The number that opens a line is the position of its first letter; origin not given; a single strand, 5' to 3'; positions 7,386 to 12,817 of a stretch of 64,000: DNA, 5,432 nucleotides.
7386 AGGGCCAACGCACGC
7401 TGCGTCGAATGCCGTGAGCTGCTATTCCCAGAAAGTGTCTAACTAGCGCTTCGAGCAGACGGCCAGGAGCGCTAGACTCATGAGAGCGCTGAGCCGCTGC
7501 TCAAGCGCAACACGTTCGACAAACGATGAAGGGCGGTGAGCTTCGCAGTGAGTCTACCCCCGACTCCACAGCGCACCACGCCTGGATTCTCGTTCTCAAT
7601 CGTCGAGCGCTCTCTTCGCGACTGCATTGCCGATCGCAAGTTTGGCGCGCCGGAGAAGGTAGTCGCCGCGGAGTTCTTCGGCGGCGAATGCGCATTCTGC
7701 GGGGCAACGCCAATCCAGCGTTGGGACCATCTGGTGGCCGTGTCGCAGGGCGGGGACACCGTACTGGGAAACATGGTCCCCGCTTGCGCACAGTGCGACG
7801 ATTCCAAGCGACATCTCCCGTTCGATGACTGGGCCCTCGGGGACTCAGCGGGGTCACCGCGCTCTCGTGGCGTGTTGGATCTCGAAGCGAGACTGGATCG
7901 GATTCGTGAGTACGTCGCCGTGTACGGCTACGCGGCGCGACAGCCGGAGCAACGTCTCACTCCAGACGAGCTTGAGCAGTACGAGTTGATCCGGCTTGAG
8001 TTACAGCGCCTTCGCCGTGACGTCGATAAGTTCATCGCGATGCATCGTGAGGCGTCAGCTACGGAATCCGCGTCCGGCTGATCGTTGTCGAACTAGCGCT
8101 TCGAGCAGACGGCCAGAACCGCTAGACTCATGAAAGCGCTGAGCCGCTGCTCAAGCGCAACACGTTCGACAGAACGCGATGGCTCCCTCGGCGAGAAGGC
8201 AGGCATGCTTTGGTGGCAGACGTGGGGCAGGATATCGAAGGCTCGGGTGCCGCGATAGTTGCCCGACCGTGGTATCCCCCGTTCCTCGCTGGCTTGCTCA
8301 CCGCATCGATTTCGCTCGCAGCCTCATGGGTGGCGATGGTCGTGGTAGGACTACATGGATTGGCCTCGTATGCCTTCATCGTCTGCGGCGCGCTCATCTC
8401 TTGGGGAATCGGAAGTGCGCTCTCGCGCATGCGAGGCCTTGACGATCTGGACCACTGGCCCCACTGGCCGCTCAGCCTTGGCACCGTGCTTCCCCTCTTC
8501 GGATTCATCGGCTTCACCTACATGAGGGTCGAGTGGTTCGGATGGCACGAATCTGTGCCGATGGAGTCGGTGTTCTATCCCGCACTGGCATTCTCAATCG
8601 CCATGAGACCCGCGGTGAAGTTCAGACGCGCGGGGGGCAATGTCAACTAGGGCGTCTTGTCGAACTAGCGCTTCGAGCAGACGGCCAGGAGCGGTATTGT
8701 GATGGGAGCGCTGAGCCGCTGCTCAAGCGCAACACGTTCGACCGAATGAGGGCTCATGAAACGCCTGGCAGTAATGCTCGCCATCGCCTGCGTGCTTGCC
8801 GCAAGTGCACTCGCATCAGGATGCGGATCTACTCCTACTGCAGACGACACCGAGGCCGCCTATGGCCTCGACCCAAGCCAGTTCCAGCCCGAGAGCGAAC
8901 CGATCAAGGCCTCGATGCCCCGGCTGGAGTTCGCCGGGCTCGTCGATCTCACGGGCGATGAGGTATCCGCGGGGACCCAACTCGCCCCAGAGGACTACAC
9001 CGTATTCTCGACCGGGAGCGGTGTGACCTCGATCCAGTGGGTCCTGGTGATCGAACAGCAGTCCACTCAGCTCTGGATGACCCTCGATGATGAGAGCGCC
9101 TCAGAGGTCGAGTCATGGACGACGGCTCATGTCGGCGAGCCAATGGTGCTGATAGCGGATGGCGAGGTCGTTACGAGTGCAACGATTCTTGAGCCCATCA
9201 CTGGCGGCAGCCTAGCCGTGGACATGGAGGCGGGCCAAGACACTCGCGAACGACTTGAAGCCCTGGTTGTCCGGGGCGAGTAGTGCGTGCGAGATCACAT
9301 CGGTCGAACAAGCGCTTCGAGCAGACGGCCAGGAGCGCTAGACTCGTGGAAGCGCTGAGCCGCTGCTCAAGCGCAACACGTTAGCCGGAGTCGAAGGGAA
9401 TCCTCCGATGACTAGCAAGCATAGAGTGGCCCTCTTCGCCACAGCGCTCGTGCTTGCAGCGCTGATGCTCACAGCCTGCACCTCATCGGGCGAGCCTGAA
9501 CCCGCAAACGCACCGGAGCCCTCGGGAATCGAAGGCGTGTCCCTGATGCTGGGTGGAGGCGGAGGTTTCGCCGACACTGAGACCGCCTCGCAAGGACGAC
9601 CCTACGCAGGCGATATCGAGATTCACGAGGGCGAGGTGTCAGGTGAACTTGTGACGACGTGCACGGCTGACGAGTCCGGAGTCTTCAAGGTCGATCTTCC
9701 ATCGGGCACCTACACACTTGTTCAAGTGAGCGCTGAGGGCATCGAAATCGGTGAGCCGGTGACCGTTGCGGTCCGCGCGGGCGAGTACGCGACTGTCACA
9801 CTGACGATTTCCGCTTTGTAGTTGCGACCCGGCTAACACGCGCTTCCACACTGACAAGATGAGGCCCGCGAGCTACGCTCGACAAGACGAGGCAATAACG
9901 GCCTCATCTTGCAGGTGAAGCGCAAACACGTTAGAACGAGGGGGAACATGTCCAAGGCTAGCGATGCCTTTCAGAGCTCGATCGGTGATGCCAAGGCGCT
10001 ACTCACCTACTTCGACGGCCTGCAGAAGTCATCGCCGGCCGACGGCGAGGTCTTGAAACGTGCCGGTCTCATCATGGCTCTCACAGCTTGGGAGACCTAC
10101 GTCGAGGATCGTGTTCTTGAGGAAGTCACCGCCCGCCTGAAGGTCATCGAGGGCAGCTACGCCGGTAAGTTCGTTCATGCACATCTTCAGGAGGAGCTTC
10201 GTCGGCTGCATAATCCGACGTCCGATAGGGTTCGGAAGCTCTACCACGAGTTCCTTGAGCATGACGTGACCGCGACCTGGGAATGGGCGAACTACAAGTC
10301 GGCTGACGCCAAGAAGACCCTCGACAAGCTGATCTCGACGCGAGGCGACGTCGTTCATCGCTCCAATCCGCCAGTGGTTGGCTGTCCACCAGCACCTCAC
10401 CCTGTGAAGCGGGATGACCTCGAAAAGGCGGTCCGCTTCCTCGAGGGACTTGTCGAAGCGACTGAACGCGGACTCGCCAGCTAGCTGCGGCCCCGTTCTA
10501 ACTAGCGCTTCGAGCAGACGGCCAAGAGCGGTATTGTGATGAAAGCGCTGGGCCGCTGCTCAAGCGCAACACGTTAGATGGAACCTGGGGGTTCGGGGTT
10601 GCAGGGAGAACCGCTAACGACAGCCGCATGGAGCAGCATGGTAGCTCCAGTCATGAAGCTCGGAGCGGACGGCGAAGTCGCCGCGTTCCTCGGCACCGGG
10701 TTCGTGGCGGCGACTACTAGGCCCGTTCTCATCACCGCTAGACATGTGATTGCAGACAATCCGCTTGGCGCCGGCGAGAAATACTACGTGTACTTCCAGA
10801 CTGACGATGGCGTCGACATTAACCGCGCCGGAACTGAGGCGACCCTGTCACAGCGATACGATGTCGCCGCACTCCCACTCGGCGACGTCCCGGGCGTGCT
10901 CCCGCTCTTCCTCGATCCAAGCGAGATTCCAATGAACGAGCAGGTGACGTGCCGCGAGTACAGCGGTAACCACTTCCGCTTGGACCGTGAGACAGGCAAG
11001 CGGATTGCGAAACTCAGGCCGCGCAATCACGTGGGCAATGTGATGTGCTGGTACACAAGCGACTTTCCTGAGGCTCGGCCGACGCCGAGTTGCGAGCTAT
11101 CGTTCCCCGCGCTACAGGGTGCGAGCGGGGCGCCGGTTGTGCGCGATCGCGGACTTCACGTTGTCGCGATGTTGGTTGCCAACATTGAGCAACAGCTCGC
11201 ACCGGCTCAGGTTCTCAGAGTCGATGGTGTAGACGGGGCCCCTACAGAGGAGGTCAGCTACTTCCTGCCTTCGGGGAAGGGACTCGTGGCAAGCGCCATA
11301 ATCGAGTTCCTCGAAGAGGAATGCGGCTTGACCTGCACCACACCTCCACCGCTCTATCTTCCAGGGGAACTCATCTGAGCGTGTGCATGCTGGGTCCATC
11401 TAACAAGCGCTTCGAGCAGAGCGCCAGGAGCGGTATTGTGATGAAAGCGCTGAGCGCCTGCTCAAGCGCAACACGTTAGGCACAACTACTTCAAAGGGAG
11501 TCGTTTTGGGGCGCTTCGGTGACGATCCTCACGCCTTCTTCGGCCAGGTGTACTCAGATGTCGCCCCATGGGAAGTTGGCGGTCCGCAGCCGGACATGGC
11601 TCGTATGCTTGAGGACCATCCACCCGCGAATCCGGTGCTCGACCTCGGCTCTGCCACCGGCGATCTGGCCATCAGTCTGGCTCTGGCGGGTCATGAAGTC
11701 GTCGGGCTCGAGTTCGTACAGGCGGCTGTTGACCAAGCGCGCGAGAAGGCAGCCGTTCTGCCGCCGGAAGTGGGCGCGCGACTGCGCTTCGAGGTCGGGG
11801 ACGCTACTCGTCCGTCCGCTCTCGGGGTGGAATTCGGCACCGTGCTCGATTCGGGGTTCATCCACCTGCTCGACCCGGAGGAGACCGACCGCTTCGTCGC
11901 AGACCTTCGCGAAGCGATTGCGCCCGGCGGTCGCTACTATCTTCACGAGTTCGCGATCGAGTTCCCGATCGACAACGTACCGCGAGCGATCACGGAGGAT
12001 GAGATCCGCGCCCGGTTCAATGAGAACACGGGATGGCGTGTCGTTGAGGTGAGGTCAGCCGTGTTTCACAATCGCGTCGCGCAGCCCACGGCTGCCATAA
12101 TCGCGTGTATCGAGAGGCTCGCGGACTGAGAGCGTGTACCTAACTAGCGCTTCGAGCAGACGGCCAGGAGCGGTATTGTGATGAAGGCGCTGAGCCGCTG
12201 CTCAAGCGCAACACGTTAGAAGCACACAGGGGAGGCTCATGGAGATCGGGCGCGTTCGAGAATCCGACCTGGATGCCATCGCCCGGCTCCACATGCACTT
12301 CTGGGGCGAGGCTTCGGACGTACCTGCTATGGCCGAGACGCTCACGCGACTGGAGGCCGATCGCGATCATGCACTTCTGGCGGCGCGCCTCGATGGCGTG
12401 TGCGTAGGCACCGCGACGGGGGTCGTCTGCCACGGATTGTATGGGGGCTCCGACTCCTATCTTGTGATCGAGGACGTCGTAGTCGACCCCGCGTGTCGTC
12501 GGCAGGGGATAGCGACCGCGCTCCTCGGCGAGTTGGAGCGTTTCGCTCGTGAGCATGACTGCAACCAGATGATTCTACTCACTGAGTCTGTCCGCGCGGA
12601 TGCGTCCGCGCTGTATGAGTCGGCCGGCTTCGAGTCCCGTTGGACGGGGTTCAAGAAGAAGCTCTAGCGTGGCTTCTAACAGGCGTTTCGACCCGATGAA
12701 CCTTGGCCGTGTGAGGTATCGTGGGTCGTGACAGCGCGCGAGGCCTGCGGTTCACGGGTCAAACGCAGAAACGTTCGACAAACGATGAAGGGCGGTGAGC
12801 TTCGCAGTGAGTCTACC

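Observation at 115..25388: Large integron-type cassette array in an apparent Actinomycetota (Coriobacteriia-like) chromosome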

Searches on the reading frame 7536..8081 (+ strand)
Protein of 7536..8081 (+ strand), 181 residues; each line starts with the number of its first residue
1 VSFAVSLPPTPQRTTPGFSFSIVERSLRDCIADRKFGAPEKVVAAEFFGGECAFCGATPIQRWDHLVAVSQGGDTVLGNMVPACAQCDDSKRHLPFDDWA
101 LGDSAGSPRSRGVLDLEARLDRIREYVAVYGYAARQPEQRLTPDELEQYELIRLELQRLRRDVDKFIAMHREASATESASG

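Call 51: search_protein_families(library=pfam, max_evalue=0.01, proteins=[window:7536-8081:+])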
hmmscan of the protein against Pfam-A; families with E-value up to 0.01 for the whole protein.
window:7536-8081:+ (181 aa): 2 families
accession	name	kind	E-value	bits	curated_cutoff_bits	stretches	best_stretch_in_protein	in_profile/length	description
PF01844.29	HNH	-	2.5e-05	24.8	21.4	1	52-91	1-44/47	HNH endonuclease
PF14279.12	HNH_5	-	0.0015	18.8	27.5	1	52-93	1-45/56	HNH endonuclease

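Call 83: search_protein_families(library=padloc, max_evalue=0.001, proteins=[window:7536-8081:+])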
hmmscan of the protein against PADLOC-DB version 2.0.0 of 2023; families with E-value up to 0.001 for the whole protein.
window:7536-8081:+ (181 aa): 3 families
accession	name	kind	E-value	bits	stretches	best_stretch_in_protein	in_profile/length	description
PDLC04264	PDC-M01B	-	0.00028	18.8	1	50-93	101-146/282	-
PDLC04251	PDC-M01B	-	0.00072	17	0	49-93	98-144/279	-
PDLC04248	PDC-M01B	-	0.00086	17.3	0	50-92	35-79/216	-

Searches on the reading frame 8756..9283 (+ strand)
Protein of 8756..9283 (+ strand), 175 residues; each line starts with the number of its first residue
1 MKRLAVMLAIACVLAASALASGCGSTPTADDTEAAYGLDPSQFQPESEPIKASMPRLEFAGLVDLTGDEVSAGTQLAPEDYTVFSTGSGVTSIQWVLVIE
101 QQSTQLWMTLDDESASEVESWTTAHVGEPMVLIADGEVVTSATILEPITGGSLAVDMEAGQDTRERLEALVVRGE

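Call 51: search_protein_families(library=pfam, max_evalue=0.01, proteins=[window:8756-9283:+])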
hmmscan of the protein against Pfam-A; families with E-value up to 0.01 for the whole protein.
window:8756-9283:+ (175 aa): 1 family
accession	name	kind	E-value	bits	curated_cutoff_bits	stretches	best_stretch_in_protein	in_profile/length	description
PF22599.2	SecDF_P1_head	-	5.1e-09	36.5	27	1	82-167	18-103/114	SecDF, P1 head subdomain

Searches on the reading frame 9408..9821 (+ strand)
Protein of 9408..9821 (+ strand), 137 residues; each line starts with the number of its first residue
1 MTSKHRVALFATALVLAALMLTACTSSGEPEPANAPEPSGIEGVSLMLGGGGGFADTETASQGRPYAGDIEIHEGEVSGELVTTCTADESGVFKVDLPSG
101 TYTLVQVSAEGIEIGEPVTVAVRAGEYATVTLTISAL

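Call 51: search_protein_families(library=pfam, max_evalue=0.01, proteins=[window:9408-9821:+])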
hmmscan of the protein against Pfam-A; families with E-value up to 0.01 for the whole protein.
window:9408-9821:+ (137 aa): 2 families
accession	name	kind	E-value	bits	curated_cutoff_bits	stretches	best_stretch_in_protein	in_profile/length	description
PF13620.12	CarboxypepD_reg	-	1.1e-05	26.1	32.3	1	78-133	25-80/82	Carboxypeptidase regulatory-like domain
PF17802.7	SpaA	-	0.0033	18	23.1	1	79-132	28-87/91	Prealbumin-like fold domain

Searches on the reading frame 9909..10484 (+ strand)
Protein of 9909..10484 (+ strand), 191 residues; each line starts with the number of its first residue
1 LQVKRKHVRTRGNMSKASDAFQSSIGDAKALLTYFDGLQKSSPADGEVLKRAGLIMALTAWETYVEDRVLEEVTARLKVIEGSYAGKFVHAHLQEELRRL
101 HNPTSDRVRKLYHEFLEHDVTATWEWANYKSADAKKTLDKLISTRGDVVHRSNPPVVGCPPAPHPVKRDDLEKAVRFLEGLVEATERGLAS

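Call 51: search_protein_families(library=pfam, max_evalue=0.01, proteins=[window:9909-10484:+])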
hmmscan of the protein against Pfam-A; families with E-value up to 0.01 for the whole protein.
window:9909-10484:+ (191 aa): 1 family
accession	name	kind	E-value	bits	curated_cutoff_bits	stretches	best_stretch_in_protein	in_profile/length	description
PF18735.6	HEPN_RiboL-PSP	-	1.2e-21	77.9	28.4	1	29-187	8-187/191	RiboL-PSP-HEPN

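Call 83: search_protein_families(library=padloc, max_evalue=0.001, proteins=[window:9909-10484:+])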
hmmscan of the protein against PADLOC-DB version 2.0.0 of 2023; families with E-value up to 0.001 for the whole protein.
window:9909-10484:+ (191 aa): 0 families

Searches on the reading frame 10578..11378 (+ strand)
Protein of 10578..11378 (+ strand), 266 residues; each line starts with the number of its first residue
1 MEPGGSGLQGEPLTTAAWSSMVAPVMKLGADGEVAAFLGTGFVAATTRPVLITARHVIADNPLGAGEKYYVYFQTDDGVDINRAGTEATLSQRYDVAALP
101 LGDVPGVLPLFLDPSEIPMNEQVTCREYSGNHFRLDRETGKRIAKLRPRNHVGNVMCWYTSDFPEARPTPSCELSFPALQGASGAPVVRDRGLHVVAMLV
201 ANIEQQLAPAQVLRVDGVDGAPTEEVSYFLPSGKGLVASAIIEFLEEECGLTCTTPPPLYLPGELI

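Call 51: search_protein_families(library=pfam, max_evalue=0.01, proteins=[window:10578-11378:+])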
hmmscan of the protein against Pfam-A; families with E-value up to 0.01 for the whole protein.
window:10578-11378:+ (266 aa): 1 family
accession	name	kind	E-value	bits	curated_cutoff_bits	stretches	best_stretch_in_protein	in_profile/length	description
PF13365.12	Trypsin_2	-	9.2e-09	36.6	27.6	1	39-198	1-144/144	Trypsin-like peptidase domain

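Call 83: search_protein_families(library=padloc, max_evalue=0.001, proteins=[window:10578-11378:+])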
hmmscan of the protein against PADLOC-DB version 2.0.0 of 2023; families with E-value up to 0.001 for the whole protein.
window:10578-11378:+ (266 aa): 1 family
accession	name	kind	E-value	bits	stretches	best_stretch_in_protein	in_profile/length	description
PDLC04593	PDC-M35A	-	0.00021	19.1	0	32-61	16-44/216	-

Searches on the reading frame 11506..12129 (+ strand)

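Call 51: search_protein_families(library=pfam, max_evalue=0.01, proteins=[window:11506-12129:+])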
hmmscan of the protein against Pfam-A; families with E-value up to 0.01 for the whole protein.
window:11506-12129:+ (207 aa): 6 families
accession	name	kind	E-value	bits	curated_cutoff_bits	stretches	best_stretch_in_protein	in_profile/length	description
PF13649.12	Methyltransf_25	-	1.5e-12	48.5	27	1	44-142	1-97/97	Methyltransferase domain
PF08242.18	Methyltransf_12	-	6.3e-11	43.3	30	1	45-143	1-97/98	Methyltransferase domain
PF13847.12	Methyltransf_31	-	7.5e-09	35.9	27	1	41-150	4-113/145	Methyltransferase domain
PF08241.18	Methyltransf_11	-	2e-07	32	21.2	1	45-145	1-94/95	Methyltransferase domain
PF05724.17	TPMT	-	7.8e-06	26.1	26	1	19-188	14-196/218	Thiopurine S-methyltransferase (TPMT)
PF13489.12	Methyltransf_23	-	0.00013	22.2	27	1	31-174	13-132/164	Methyltransferase domain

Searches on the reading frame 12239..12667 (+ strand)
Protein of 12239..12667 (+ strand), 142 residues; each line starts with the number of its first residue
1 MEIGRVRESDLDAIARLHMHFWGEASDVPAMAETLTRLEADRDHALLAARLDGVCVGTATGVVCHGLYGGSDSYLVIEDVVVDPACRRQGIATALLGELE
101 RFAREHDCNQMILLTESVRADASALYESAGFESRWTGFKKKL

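Call 52: search_protein_families(library=pfam, max_evalue=0.01, proteins=[window:12239-12667:+])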
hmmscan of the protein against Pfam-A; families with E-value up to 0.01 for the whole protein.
window:12239-12667:+ (142 aa): 7 families
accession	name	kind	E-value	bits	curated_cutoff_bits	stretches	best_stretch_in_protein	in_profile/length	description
PF00583.31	Acetyltransf_1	-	1.9e-18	67.3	20.7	1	12-131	2-116/116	Acetyltransferase (GNAT) family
PF13508.13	Acetyltransf_7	-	1.5e-12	48.1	27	1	44-132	3-83/84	Acetyltransferase (GNAT) domain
PF13673.13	Acetyltransf_10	-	7.2e-09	36.1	23.6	1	41-132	28-108/128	Acetyltransferase (GNAT) domain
PF13420.13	Acetyltransf_4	-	6.5e-06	26.7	24.3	1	6-141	4-142/155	Acetyltransferase (GNAT) domain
PF13527.13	Acetyltransf_9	-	2.5e-05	24.7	25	1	3-113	2-111/127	Acetyltransferase (GNAT) domain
PF14542.12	Acetyltransf_CG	-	0.0025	18.3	30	1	71-107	21-57/80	GCN5-related N-acetyl-transferase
PF08445.16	FR47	-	0.0066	16.9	22.1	1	77-136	24-82/86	FR47-like protein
